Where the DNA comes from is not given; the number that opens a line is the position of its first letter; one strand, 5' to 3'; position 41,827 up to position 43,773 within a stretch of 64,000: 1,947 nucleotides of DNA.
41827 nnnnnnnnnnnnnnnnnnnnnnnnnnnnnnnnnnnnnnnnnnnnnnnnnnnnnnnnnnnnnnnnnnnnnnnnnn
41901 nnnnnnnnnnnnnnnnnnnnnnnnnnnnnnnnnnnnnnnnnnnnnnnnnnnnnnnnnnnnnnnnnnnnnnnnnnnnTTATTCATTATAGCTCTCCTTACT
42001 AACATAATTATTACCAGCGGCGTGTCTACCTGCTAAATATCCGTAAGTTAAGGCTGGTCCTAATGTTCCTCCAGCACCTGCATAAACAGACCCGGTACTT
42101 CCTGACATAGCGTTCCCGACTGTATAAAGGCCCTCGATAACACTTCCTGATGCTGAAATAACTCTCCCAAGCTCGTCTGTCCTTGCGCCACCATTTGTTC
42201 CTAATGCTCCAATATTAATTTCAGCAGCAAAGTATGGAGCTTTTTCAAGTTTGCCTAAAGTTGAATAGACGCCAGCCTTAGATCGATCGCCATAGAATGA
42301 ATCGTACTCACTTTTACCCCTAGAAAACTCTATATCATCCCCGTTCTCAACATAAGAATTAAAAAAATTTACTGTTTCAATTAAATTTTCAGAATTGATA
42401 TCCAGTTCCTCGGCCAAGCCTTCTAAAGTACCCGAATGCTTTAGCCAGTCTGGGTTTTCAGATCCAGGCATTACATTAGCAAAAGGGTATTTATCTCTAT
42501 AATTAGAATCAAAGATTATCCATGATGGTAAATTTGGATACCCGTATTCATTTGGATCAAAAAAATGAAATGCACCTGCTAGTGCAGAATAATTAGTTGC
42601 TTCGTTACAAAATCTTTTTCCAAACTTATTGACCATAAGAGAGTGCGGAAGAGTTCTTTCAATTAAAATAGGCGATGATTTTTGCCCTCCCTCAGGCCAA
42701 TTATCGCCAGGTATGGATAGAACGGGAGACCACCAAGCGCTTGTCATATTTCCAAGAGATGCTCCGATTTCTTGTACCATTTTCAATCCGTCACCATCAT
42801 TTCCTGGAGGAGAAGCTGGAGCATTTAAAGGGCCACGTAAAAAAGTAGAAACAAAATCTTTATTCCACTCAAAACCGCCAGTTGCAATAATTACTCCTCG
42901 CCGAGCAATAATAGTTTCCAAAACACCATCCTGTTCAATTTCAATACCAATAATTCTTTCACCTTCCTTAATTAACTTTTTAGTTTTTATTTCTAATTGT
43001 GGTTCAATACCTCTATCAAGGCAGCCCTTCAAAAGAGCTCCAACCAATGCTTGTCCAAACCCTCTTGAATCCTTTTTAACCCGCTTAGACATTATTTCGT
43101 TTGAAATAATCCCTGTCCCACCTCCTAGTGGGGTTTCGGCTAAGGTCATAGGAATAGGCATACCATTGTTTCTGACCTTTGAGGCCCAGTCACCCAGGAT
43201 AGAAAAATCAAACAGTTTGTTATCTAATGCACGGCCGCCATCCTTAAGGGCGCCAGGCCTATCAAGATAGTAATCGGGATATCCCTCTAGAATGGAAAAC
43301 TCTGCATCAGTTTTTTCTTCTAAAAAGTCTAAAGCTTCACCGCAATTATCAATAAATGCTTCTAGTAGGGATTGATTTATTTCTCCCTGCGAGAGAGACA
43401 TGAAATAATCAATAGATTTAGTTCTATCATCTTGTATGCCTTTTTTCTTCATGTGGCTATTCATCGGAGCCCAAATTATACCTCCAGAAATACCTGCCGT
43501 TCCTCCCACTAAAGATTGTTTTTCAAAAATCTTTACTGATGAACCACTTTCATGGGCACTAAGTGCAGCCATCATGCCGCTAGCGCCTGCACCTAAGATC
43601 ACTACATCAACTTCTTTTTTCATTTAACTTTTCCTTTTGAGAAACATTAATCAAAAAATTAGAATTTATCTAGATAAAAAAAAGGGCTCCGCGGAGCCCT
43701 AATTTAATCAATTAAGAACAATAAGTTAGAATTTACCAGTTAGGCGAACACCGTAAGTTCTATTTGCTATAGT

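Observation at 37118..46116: TonB-dependent receptor plus six-gene oxidative operon (KstD-like flavoprotein, NmrA, P450, beta-helix, diheme cytochrome, GFA)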

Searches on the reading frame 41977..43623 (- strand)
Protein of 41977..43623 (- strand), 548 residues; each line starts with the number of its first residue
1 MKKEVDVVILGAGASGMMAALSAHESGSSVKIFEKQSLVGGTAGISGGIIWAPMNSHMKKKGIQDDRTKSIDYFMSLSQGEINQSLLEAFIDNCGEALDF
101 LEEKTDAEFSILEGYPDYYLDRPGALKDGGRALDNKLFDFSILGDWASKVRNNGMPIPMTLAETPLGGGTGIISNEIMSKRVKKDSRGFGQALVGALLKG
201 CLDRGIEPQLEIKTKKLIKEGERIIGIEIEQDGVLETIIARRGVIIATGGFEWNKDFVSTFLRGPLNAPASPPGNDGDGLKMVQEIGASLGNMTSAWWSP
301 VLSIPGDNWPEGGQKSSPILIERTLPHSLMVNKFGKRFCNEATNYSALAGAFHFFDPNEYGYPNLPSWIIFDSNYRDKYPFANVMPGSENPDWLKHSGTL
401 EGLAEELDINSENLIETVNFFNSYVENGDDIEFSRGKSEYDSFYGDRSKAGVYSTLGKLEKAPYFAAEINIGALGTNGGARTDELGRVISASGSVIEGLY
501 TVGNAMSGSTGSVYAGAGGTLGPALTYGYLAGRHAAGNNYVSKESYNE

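Call 3: search_protein_families(library=pfam, proteins=[window:41977-43623:-], max_evalue=0.01)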
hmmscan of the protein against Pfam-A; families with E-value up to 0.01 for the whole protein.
window:41977-43623:- (548 aa): 7 families
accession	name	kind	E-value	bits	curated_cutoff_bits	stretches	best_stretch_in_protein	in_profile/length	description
PF00890.30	FAD_binding_2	-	9.8e-64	216.5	20.4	1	6-521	1-414/414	FAD binding domain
PF03486.20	HI0933_like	-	3.1e-13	50.2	50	1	6-48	2-44/244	HI0933-like protein Rossmann domain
PF01266.30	DAO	-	6.7e-10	39.4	27.9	1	6-101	1-71/353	FAD dependent oxidoreductase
PF12831.13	FAD_oxidored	-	1.2e-08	35.1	27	1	6-63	1-60/416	FAD dependent oxidoreductase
PF13450.12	NAD_binding_8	-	4.3e-05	24.1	21.9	1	9-43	1-35/68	NAD(P)-binding Rossmann-like domain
PF01946.23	Thi4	-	0.00053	19.7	26.2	1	4-51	17-64/235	Thi4 family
PF07992.20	Pyr_redox_2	-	0.0047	16.8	26.1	0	6-42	2-39/291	Pyridine nucleotide-disulphide oxidoreductase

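Call 4: search_protein_families(library=ncbifam, proteins=[window:41977-43623:-], max_evalue=0.01)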
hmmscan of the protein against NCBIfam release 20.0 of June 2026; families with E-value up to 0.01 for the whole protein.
window:41977-43623:- (548 aa): 70 families (the best 25 are shown)
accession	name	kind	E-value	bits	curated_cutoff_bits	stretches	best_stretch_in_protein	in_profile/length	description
NF053676.1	4oxCHCAChcC1Cy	equivalog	8.1e-132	440.3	1000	1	5-536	2-527/528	4-oxocyclohexanecarboxylate 2-dehydrogenase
NF005882.1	PRK07843.1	equivalog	2e-123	412.7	788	2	176-533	187-545/547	3-oxosteroid 1-dehydrogenase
NF009478.0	PRK12844.1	equivalog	4.1e-121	405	789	1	3-540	7-553/559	3-ketosteroid-delta-1-dehydrogenase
NF009473.0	PRK12835.1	subfamily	3.3e-108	362.7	837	1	3-541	10-572/585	FAD-binding protein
NF009479.0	PRK12845.1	equivalog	2.8e-100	336.3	793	1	3-537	17-565/566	3-ketosteroid-delta-1-dehydrogenase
NF004789.0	PRK06134.1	subfamily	2e-97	327.2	747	2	190-545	216-577/581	FAD-dependent oxidoreductase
NF009477.0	PRK12843.1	equivalog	2.4e-97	326.8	758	2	189-539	219-572/578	FAD-dependent oxidoreductase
NF053677.1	Desat2ChcC2Cyan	equivalog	1.4e-81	274.5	900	2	185-537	197-553/558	4-oxocyclohex-2-ene-1-carboxylate 5-dehydrogenase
NF009476.0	PRK12839.1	equivalog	5.9e-79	265.7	940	2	189-539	212-568/572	FAD-dependent oxidoreductase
NF009474.0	PRK12837.1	equivalog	1.2e-70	238.8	675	1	2-534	5-507/513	FAD-binding protein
TIGR01813.1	flavo_cyto_c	subfamily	1.1e-48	166.1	285.45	2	185-532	124-443/444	flavocytochrome c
NF005064.0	PRK06481.1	equivalog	7.4e-39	133.8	542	2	183-537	182-501/506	flavocytochrome c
NF053717.1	VnlPnlRedVprA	equivalog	5.7e-38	131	600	3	391-538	349-477/481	vinyl phenol reductase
NF005510.0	PRK07121.1-3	subfamily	8e-38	130.4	481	2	187-538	176-489/492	FAD-binding protein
NF006130.0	PRK08274.1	equivalog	2.4e-37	128.9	369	2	176-538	117-461/467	FAD-dependent tricarballylate dehydrogenase TcuA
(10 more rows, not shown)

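Call 11: find_encoding_contigs(protein=window:41977-43623:-, flank=10000, max_places=6)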
Protein window:41977-43623:- (548 aa): 24 contigs read that carry it; 6 places shown.
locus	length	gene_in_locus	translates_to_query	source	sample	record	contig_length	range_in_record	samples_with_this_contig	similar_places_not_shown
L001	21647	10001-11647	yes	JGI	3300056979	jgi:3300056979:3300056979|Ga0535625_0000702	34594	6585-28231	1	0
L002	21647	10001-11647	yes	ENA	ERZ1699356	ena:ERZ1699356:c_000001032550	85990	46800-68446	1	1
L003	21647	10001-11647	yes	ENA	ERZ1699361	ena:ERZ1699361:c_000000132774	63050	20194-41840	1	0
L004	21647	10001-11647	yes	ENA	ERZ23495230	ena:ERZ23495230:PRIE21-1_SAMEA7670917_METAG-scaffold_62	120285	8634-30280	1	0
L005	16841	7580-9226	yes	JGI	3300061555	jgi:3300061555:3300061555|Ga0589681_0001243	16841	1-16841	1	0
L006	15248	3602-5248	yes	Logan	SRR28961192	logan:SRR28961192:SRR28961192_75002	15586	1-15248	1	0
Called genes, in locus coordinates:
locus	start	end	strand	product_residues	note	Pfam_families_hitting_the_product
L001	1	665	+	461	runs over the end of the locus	PF00355:Rieske, PF00848:Ring_hydroxyl_A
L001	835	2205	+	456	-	PF07690:MFS_1, PF13347:MFS_2, PF07690:MFS_1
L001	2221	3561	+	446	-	PF07690:MFS_1, PF13347:MFS_2, PF07690:MFS_1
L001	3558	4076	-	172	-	PF13577:SnoaL_4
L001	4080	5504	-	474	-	PF00355:Rieske, PF00848:Ring_hydroxyl_A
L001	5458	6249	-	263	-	PF00378:ECH_1, PF16113:ECH_2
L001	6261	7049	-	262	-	PF00106:adh_short, PF13561:adh_short_C2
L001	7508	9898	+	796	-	PF07715:Plug, PF00593:TonB_dep_Rec_b-barrel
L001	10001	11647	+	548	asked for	PF00890:FAD_binding_2, PF01266:DAO, PF03486:HI0933_like, PF12831:FAD_oxidored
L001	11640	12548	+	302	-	PF01370:Epimerase (weak), PF05368:NmrA, PF13460:NAD_binding_10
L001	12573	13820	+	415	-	PF00067:p450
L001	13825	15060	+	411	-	PF22842:Pel9A-like_beta_helix (weak), PF05048:NosD, PF13229:Beta_helix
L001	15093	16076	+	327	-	-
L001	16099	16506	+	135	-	PF04828:GFA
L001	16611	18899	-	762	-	PF07715:Plug, PF00593:TonB_dep_Rec_b-barrel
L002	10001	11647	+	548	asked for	PF00890:FAD_binding_2, PF01266:DAO, PF03486:HI0933_like, PF12831:FAD_oxidored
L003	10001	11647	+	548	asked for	PF00890:FAD_binding_2, PF01266:DAO, PF03486:HI0933_like, PF12831:FAD_oxidored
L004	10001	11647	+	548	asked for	PF00890:FAD_binding_2, PF01266:DAO, PF03486:HI0933_like, PF12831:FAD_oxidored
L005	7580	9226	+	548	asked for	PF00890:FAD_binding_2, PF01266:DAO, PF03486:HI0933_like, PF12831:FAD_oxidored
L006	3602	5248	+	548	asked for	PF00890:FAD_binding_2, PF01266:DAO, PF03486:HI0933_like, PF12831:FAD_oxidored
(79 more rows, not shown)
